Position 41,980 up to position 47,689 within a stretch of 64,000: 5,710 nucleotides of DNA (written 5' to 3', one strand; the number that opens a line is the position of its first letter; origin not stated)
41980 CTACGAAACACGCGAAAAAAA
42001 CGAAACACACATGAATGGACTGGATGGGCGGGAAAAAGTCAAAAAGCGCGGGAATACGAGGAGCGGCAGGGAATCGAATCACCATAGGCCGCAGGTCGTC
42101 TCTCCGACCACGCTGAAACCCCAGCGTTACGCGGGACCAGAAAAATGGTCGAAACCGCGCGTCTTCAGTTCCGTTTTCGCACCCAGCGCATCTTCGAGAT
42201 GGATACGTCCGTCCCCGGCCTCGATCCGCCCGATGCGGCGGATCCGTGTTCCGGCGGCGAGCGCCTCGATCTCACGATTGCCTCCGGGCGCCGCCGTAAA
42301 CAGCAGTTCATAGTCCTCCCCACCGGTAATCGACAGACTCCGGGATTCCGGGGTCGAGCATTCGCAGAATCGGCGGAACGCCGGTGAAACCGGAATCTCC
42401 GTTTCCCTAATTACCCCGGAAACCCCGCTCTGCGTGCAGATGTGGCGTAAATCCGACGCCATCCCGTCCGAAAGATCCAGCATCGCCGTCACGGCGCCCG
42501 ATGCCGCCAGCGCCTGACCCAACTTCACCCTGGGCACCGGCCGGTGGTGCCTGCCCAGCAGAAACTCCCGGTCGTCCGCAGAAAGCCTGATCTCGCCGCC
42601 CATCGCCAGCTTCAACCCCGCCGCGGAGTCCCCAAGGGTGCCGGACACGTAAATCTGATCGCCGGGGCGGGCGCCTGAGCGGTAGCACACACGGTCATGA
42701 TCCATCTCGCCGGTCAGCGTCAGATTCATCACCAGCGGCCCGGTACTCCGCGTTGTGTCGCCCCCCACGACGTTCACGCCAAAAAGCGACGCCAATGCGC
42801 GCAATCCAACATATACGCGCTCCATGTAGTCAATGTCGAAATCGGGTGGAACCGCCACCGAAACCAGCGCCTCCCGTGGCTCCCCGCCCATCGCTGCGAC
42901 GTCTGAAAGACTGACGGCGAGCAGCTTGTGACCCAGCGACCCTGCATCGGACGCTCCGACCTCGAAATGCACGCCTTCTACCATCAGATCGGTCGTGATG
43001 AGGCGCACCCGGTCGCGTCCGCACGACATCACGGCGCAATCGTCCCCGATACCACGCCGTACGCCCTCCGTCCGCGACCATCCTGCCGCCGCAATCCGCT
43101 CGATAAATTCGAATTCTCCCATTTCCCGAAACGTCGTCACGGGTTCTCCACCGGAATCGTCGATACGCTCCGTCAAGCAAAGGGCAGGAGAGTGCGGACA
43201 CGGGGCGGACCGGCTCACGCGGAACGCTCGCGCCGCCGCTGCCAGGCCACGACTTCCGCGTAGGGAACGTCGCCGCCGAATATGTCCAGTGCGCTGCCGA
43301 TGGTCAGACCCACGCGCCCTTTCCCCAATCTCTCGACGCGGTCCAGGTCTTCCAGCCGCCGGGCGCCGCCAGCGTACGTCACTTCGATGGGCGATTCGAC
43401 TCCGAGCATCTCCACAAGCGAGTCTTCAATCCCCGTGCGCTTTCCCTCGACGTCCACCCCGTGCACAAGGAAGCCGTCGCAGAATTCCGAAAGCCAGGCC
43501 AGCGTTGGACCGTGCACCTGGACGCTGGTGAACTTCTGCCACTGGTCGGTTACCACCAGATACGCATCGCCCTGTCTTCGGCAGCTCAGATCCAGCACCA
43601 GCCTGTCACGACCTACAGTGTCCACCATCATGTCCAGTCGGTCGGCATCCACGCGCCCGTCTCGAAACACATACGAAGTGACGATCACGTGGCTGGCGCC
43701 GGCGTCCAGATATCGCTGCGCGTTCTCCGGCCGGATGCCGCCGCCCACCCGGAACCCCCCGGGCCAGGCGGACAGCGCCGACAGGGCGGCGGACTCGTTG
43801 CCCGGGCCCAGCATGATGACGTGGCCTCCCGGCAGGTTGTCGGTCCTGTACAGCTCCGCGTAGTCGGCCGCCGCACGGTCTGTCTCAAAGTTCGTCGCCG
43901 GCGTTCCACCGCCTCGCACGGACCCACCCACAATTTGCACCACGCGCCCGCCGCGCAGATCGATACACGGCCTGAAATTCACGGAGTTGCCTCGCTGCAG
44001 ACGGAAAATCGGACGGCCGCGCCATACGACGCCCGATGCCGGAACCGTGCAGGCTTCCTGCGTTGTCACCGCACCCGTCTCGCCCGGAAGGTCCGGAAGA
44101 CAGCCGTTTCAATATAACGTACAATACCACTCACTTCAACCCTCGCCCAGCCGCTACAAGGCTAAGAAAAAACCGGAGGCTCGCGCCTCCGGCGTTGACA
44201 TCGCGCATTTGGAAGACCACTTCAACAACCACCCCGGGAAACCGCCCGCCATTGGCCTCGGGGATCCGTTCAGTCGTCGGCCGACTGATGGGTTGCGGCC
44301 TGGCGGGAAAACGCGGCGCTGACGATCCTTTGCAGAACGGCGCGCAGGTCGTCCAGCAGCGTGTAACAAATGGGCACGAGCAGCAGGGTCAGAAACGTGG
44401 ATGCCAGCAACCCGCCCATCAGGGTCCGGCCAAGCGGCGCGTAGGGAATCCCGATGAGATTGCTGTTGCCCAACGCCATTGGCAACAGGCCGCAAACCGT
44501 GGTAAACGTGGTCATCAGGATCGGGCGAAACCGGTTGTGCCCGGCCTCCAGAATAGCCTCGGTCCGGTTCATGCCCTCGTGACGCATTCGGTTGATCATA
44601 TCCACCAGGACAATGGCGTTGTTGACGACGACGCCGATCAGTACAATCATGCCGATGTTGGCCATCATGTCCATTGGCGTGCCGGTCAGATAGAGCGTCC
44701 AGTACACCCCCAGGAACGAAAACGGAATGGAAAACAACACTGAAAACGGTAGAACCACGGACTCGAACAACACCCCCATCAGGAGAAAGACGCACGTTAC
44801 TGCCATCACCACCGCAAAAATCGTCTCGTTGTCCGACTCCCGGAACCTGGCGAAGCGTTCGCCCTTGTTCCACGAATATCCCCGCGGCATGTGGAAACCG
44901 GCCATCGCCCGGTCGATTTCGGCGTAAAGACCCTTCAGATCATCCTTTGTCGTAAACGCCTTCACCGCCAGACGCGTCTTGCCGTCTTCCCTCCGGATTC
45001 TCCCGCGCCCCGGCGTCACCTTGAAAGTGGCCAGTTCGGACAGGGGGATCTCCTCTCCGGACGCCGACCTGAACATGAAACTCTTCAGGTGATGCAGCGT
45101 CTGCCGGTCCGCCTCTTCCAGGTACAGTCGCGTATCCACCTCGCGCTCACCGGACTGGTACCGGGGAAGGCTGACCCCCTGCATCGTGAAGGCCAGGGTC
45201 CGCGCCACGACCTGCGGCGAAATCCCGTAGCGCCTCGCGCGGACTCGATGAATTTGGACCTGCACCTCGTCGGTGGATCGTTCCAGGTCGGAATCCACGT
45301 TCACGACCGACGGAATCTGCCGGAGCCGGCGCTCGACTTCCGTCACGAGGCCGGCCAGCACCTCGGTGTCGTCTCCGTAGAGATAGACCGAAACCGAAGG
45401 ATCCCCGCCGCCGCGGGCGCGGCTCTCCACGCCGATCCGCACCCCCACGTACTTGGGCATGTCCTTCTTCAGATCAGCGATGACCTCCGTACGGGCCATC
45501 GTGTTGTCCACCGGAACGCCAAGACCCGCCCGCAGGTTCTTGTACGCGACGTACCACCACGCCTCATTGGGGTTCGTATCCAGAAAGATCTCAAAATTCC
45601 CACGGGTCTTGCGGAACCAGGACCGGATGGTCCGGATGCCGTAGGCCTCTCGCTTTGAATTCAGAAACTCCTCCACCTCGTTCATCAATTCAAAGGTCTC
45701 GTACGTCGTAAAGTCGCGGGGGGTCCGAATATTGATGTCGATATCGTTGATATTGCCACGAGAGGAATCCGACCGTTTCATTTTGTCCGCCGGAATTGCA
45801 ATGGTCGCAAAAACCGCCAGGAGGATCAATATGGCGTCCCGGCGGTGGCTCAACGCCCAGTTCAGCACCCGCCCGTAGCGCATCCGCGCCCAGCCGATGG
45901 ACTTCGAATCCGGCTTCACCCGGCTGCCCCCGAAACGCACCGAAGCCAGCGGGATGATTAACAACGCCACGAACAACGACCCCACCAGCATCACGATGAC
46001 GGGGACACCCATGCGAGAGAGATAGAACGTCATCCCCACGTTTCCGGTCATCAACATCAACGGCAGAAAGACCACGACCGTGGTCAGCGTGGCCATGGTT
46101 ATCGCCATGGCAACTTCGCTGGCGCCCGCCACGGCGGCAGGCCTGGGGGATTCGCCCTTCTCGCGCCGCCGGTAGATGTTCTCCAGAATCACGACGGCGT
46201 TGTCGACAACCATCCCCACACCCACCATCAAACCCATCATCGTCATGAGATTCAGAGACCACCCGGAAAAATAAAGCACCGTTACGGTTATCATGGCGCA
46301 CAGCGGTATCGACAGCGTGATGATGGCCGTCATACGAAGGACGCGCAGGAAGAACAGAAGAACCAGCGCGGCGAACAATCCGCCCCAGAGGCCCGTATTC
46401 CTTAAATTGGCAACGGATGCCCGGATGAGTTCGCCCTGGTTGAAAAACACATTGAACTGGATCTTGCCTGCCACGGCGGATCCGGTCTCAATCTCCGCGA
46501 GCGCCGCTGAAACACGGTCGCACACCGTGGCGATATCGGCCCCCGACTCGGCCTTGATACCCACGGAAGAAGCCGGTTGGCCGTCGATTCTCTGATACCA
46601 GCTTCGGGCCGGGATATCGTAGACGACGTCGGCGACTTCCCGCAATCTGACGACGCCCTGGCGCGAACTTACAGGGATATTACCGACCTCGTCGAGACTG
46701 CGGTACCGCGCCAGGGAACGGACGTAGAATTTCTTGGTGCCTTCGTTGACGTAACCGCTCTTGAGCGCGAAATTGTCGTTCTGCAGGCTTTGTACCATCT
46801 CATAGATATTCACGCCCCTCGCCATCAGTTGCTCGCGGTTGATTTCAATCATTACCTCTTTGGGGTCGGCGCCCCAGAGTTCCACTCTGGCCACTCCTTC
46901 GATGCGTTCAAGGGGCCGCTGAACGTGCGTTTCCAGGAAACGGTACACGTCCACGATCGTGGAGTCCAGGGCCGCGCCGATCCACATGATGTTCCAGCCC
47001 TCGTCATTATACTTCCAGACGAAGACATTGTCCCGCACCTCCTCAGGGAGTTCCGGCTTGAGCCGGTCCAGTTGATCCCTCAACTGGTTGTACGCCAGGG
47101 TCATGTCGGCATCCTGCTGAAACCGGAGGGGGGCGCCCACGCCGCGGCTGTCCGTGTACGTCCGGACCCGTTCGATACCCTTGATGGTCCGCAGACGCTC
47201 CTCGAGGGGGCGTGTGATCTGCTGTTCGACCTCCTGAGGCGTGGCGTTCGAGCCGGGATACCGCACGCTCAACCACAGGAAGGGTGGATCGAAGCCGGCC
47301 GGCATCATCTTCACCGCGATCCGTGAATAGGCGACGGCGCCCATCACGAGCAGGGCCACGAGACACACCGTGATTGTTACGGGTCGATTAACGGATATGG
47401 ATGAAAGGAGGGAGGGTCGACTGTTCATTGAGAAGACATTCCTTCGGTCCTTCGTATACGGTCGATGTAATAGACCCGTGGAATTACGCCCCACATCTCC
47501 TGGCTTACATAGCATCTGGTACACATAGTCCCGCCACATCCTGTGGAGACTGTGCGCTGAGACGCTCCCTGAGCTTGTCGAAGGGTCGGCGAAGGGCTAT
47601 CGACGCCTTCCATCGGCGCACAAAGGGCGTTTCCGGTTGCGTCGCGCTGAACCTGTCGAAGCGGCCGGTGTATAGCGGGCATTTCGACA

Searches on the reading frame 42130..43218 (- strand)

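Call 43: search_protein_families(library=pfam, proteins=[window:42130-43218:-], max_evalue=0.00001)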
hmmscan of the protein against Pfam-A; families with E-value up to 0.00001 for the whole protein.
window:42130-43218:- (363 aa): 2 families
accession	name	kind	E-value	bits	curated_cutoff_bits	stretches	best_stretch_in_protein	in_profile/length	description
PF00586.29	AIRS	-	1.9e-24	86.7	24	1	58-172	1-112/112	AIR synthase related protein, N-terminal domain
PF02769.27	AIRS_C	-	5.2e-09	36.9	23.1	1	184-336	1-149/156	AIR synthase related protein, C-terminal domain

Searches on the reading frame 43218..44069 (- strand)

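Call 44: search_protein_families(library=pfam, proteins=[window:43218-44069:-], max_evalue=0.00001)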
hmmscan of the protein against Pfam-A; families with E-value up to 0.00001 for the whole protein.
window:43218-44069:- (284 aa): 1 family
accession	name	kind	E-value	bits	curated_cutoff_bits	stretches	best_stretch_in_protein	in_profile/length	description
PF00977.27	His_biosynth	-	1.5e-25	90.4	23.6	1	34-261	4-222/228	Histidine biosynthesis protein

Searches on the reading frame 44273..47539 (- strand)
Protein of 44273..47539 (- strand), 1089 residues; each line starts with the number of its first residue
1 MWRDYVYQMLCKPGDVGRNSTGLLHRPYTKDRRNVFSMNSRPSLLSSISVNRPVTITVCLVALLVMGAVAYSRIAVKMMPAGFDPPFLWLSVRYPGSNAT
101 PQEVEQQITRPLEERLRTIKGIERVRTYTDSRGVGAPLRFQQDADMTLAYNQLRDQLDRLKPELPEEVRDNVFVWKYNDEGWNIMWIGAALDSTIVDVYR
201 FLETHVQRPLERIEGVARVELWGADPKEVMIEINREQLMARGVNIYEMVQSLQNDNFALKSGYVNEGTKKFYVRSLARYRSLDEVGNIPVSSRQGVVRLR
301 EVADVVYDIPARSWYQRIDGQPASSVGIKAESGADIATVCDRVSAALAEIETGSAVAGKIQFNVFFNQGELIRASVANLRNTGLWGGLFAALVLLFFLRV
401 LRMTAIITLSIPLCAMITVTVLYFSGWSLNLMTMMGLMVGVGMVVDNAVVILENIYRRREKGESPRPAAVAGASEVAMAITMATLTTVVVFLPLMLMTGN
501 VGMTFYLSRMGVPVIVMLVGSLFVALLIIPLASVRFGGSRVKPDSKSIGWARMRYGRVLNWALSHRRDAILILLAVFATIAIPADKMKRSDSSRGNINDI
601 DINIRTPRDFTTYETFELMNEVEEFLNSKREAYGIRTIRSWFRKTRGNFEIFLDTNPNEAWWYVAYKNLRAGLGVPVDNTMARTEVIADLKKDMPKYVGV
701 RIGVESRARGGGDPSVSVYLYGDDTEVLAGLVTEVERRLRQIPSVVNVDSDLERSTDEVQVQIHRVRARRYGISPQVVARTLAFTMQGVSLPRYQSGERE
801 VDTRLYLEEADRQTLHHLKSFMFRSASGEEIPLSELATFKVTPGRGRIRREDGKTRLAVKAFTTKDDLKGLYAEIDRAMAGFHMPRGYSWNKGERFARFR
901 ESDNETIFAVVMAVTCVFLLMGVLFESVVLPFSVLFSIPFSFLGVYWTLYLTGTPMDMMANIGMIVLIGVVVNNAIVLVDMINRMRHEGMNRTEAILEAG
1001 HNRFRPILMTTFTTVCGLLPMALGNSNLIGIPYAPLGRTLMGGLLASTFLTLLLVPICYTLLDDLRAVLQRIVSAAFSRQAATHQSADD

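Call 6: search_protein_families(library=pfam, proteins=[window:44273-47539:-])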
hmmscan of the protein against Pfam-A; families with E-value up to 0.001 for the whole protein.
window:44273-47539:- (1089 aa): 3 families
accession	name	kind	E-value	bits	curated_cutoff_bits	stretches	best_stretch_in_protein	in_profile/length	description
PF00873.25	ACR_tran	-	6.8e-195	650.2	28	1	46-1062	2-1020/1021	AcrB/AcrD/AcrF family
PF02355.23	SecD_SecF_C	-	1.2e-09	38.3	20.5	2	904-1028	31-156/189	Protein export membrane protein SecD/SecF, C-terminal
PF03176.21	MMPL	-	9.1e-07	28.6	20.5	1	903-1061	142-301/333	MMPL family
